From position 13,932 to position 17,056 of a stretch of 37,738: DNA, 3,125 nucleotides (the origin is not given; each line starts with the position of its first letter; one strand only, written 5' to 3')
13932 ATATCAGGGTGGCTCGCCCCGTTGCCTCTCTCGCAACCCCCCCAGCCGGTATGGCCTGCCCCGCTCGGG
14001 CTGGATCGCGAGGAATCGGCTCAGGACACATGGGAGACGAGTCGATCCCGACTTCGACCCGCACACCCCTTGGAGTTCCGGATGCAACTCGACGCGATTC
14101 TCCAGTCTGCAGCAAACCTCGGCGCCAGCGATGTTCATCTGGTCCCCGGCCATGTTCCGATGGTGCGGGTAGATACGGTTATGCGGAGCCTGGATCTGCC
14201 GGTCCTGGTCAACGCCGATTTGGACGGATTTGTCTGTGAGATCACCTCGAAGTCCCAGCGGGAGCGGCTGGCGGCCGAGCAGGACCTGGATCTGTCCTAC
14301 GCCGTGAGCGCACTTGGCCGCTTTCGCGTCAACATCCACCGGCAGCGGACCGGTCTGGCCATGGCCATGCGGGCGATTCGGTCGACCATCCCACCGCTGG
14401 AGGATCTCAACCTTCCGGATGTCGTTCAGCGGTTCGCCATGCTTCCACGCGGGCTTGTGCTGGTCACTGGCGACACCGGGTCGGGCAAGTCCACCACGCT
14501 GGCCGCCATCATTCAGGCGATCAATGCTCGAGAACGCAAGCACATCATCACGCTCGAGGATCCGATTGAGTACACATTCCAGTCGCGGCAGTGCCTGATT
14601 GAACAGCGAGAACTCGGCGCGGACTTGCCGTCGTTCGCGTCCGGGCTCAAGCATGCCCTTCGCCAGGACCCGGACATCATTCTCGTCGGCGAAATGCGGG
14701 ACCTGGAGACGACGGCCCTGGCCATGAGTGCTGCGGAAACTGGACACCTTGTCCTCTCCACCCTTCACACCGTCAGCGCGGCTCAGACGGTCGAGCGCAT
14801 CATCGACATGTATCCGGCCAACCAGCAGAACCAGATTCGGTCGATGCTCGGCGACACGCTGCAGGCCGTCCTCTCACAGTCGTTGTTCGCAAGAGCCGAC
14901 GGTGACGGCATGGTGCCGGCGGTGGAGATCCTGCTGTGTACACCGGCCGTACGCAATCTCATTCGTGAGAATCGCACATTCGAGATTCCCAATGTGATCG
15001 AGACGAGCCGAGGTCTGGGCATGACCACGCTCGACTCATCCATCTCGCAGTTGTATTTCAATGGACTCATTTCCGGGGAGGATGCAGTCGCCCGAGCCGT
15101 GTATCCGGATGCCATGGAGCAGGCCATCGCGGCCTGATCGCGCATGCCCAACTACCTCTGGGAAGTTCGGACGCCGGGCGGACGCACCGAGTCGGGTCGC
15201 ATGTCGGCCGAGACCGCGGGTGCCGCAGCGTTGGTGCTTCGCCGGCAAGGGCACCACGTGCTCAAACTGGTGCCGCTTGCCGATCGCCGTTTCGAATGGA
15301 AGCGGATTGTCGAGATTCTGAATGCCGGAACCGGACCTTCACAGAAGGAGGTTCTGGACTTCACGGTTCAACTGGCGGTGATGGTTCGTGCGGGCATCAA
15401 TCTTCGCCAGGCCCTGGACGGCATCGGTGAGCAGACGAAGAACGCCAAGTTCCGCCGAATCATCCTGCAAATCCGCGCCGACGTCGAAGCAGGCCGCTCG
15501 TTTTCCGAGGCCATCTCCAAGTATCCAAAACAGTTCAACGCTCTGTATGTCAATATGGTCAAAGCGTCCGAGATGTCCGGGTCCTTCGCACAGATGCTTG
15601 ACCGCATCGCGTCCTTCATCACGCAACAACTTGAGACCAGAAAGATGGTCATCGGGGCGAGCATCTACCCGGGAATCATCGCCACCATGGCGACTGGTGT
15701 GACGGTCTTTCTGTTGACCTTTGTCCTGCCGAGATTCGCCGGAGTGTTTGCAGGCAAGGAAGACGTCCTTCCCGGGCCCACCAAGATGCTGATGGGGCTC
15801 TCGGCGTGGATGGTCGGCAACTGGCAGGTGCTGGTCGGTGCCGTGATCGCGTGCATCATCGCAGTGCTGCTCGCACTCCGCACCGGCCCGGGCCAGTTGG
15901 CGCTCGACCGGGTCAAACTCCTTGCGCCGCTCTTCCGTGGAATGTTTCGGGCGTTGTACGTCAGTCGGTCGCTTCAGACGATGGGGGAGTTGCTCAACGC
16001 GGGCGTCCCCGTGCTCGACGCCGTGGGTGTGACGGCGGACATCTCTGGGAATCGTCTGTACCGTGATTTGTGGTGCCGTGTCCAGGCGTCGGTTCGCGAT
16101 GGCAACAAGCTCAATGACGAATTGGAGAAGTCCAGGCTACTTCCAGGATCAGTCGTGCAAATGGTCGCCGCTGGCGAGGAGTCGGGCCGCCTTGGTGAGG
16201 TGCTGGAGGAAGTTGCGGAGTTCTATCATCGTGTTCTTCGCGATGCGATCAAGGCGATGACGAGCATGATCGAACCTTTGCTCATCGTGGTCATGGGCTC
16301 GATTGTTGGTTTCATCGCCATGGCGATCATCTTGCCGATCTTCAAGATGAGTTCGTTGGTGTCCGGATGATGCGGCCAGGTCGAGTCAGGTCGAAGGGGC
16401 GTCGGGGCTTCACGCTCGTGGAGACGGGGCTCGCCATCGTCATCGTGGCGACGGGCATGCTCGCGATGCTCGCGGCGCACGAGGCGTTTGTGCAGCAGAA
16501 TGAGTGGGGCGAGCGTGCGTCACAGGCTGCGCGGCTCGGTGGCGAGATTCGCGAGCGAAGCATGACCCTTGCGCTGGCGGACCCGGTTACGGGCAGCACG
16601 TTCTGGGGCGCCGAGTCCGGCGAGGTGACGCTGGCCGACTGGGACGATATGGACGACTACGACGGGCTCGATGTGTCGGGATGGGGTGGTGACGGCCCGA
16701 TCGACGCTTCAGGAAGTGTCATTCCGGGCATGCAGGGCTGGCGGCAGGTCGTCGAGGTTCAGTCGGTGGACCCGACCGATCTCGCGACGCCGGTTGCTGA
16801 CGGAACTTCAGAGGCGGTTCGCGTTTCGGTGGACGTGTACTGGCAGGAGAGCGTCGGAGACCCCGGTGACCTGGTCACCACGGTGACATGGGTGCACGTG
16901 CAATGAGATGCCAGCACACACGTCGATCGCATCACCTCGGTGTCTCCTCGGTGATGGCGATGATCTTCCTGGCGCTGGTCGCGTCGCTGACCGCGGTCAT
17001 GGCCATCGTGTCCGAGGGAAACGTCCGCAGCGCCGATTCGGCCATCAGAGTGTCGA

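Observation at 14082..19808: Minimal, tightly coupled T4P/T2SS-like operon driven by a PilT-type ATPase, with only tip-type pseudopilins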

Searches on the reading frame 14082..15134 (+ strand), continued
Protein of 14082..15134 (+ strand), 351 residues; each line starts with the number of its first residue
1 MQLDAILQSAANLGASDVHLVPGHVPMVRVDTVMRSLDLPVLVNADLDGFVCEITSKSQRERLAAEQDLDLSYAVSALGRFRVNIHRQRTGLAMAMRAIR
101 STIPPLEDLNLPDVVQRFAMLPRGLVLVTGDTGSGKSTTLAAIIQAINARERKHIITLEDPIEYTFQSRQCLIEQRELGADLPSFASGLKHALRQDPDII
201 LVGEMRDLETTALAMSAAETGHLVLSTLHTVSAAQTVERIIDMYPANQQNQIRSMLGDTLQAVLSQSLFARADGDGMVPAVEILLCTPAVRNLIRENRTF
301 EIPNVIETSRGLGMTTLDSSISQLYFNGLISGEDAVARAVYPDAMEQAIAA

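Call 79: find_encoding_contigs(protein=P0248, flank=10000, max_places=2)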
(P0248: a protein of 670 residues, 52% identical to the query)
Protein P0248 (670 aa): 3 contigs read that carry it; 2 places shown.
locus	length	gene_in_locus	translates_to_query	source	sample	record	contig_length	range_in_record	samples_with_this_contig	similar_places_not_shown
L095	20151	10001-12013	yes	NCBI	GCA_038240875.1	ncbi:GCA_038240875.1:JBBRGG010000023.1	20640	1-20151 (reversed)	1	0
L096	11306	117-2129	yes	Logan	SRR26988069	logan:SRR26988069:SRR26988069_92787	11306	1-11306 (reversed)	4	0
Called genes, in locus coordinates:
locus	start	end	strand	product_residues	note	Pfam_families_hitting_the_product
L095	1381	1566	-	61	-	-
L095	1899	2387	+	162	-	-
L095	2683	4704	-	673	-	PF25973:BSH_CzcB (faint), PF25954:Beta-barrel_RND_2 (weak), PF25990:Beta-barrel_YknX (weak), PF25975:CzcB_C (weak), PF25989:YknX_C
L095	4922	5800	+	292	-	PF01048:PNP_UDP_1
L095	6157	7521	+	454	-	PF11104:PilM_2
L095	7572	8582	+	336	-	PF05137:PilN (weak)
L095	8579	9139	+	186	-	PF04350:PilO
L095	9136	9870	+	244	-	-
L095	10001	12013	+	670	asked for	PF05157:MshEN, PF00437:T2SSE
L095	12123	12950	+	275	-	PF00535:Glycos_transf_2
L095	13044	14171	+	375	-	PF12704:MacB_PCD, PF02687:FtsX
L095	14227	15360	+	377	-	PF25973:BSH_CzcB (weak)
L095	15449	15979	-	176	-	PF02627:CMD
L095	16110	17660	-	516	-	PF00578:AhpC-TSA (faint)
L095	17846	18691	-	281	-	PF00218:IGPS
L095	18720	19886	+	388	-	PF02517:Rce1-like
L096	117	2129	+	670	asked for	PF05157:MshEN, PF00437:T2SSE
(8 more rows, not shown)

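Call 82: find_related_loci(query=L091:10001-12151:+, collection=metagenome_contigs, flank=10000)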
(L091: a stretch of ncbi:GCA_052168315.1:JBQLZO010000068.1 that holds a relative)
Query L091:10001-12151:+ (717 aa) in metagenome_contigs; peptide patterns used: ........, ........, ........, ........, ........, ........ (x = any residue, [..] = any of these).
600 stretches matched a pattern (row limit reached: there are more); 592 encode a relative of the query (tblastn E <= 1e-3); the best 80 are kept; 80 distinct loci.
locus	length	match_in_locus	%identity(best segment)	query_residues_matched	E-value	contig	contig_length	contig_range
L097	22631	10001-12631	49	130-714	3e-170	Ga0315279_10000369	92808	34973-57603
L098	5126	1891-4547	49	130-715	4e-174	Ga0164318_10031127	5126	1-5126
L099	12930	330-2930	50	130-714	9e-168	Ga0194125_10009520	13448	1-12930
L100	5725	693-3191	51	174-714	4e-169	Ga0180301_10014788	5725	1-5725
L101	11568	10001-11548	50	189-715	1e-146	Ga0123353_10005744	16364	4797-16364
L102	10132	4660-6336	44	148-715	4e-145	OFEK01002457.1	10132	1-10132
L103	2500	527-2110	44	180-717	9e-149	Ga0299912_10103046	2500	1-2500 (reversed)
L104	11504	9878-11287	48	247-713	3e-139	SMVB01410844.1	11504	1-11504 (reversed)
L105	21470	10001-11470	48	213-714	3e-139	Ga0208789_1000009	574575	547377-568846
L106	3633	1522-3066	44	175-716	4e-144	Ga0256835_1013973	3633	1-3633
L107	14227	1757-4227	43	146-713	9e-139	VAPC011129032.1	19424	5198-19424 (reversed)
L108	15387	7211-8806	47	178-709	2e-138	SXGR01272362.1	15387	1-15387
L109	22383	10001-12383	44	170-713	2e-138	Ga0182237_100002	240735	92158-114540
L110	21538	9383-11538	48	249-715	3e-138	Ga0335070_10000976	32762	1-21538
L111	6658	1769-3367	46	166-713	5e-138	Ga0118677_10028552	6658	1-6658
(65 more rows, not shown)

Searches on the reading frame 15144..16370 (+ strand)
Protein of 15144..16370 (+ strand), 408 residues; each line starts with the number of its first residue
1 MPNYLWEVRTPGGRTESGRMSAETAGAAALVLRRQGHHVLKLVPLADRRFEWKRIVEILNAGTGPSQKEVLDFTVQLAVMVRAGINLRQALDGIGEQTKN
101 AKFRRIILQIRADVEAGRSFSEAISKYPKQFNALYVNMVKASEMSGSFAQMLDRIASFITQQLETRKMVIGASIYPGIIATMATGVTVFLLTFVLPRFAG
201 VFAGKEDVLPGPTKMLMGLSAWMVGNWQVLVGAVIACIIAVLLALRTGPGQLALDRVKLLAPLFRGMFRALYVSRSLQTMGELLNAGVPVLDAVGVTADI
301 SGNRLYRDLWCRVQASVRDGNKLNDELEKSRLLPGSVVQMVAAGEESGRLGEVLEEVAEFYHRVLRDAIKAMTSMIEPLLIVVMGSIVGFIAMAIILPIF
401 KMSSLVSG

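Call 4: search_protein_families(library=pfam, proteins=[window:15144-16370:+], max_evalue=0.01)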
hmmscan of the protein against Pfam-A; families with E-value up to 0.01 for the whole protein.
window:15144-16370:+ (408 aa): 1 family
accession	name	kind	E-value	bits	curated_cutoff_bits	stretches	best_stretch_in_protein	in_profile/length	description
PF00482.28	T2SSF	-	3.3e-58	195.5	25.2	2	73-196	1-125/125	Type II secretion system (T2SS), protein F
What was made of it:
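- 15144..16370 (+): pilC: 408-aa inner-membrane platform protein (PilC/GspF family). Pfam T2SSF appears twice, 195.5 bits (call 4).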

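Call 6: search_protein_families(library=ncbifam, proteins=[window:15144-16370:+], max_evalue=0.01)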
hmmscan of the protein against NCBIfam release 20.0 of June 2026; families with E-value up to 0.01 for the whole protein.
window:15144-16370:+ (408 aa): 6 families
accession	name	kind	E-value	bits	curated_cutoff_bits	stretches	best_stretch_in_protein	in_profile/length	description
TIGR02120.1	GspF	equivalog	1.3e-93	314.4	424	1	10-406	7-401/401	type II secretion system inner membrane protein GspF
NF052606.1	T4PiliAsmPilCMyx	equivalog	1.3e-90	304.3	700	1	2-405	20-417/419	type IV pilus assembly protein PilC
NF052607.1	T4PiliAsmPilCThrm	equivalog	4e-85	286.3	700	1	1-404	1-402/406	type IV pilus assembly protein PilC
NF007861.0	PRK10573.1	equivalog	1.4e-63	215.3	401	1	67-407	58-399/401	protein transport protein HofC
NF047826.1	T3SSXpsF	equivalog_domain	6.5e-57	193.1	650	1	1-404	1-402/405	type II secretion system protein XpsF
NF041012.2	T4P_ComGB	equivalog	2.1e-36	126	240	1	71-402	4-330/332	competence type IV pilus assembly protein ComGB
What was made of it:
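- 15144..16370 (+): NCBIfam gives GspF 314 and PilC 304/286 bits, all below the equivalog cutoffs (call 6).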

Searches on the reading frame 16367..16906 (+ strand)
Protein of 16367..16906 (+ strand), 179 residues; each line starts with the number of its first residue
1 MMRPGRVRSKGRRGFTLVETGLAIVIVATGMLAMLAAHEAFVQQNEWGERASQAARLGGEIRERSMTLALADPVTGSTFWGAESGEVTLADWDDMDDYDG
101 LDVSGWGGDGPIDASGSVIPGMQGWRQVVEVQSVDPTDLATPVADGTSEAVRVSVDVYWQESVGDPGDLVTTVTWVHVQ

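Call 4: search_protein_families(library=pfam, proteins=[window:16367-16906:+], max_evalue=0.01)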
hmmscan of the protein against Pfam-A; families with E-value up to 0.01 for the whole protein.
window:16367-16906:+ (179 aa): 1 family
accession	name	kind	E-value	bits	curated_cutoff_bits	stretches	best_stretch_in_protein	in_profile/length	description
PF07963.17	N_methyl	-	0.0037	17.2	21.2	1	10-35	2-27/27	Prokaryotic N-terminal methylation motif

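Call 6: search_protein_families(library=ncbifam, proteins=[window:16367-16906:+], max_evalue=0.01)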
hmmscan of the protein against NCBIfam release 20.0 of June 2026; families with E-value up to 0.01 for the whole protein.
window:16367-16906:+ (179 aa): 1 family
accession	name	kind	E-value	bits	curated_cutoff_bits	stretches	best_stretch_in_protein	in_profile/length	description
TIGR02523.1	type_IV_pilV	equivalog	0.0011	19.4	52.2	1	13-64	2-53/139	type IV pilus modification protein PilV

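Call 74: search_solved_structures(query=A2, max_evalue=10)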
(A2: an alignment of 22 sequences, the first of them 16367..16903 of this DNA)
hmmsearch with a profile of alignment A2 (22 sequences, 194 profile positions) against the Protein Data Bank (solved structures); distinct sequences matched with E-value up to 10: 7.
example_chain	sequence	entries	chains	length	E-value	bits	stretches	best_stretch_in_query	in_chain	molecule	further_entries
7tgg_A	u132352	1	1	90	0.027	17.4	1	7-43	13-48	Geopilin domain 1 protein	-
9laa_A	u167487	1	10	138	0.054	16.4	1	15-51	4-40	Type IV pilin protein PilA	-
9n47_A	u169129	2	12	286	0.094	15.7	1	46-108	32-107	pH-regulated antigen PRA1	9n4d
9egp_A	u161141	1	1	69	0.11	15.5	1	18-47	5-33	Geopilin domain 1 protein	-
9lab_B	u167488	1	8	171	0.14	15.1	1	19-47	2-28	MSHA major pilin subunit MshA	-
1ay2_A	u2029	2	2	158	1.7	11.6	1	24-63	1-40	TYPE 4 PILIN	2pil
7xv0_B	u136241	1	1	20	3.7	10.4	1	99-112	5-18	Bloom syndrome protein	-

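Call 84: predict_structure(protein=window:16367-16903:+)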
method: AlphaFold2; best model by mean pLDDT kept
length: 179 residues; sequences in the alignment: 1
mean_pLDDT: 49.5   pTM: 0.30
mean pLDDT of the five models: 49.5, 48.1, 47.6, 46.3, 37.4
residues with pLDDT >= 90: 0; 70-90: 22; 50-70: 63; < 50: 94
segments of 3 or more residues with pLDDT < 50: 51-108, 138-151, 169-179
pLDDT, mean of each block of 10 residues (from residue 1): 53 61 80 79 63 42 33 29 26 37 39 52 59 51 44 56 49 37
secondary structure, 60 per line:
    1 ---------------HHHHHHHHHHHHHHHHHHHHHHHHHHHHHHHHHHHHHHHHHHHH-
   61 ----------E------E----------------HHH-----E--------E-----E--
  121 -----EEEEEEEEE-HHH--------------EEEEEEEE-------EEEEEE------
elements in order: H16-59 E126-134 E153-160 E168-173
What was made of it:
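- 16367..16906 (+): g3: 179-aa prepilin-type minor pilin (RRG|FTLVE), probably GspI/PilV-like. The single-sequence AF2 model was too poor to use (call 84).
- On GspI/PilV (g3) and GspJ/PilW (g5): The single-sequence model of g3 had pLDDT 49.5 and is unusable (call 84).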
